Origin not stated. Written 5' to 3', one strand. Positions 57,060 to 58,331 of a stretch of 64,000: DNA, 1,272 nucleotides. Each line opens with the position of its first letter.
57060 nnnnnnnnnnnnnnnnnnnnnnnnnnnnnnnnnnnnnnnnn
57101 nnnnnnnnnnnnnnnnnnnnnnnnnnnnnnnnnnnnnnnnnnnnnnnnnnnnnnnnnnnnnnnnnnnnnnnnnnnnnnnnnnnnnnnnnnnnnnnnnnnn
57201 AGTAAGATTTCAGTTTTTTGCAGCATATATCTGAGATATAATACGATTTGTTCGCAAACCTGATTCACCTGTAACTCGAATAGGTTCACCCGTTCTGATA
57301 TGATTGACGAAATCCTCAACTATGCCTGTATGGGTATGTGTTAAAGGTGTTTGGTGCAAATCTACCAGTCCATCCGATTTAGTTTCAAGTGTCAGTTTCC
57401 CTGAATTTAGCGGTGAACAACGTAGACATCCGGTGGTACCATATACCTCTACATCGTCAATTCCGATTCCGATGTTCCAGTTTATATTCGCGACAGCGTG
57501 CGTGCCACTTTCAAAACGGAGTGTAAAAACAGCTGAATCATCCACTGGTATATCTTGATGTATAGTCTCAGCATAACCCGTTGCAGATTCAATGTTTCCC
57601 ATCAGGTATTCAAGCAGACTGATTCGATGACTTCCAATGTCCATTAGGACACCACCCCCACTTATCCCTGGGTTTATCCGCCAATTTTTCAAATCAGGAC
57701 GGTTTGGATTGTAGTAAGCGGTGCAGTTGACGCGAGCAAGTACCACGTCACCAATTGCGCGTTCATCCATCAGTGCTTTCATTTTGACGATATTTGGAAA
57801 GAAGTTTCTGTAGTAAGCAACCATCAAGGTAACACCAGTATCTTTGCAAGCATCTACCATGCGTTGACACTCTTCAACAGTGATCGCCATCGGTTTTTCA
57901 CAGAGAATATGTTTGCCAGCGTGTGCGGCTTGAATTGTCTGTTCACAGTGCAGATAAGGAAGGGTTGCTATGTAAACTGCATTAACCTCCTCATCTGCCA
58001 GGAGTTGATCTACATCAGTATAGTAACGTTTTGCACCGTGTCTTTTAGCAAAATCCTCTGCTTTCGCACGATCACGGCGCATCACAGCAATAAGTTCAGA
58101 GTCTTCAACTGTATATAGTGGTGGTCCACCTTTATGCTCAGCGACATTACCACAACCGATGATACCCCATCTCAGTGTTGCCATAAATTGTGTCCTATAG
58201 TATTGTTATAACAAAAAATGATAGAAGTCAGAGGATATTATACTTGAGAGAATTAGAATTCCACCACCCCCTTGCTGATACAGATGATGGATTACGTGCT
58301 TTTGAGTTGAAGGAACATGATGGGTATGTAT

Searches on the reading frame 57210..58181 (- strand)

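Call 54: search_protein_families(library=pfam, proteins=[window:57210-58181:-], max_evalue=0.00001)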
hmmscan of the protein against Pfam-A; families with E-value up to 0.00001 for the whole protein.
window:57210-58181:- (323 aa): 3 families
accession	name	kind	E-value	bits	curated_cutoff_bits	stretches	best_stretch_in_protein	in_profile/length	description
PF01408.29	GFO_IDH_MocA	-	1.2e-32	113.6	24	1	3-123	1-120/120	Oxidoreductase family, NAD-binding Rossmann fold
PF22725.1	GFO_IDH_MocA_C3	-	2.8e-28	98.8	27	1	132-253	2-123/124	GFO/IDH/MocA C-terminal domain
PF02894.22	GFO_IDH_MocA_C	-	6.5e-19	69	22.9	1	135-321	1-209/218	Oxidoreductase family, C-terminal alpha/beta domain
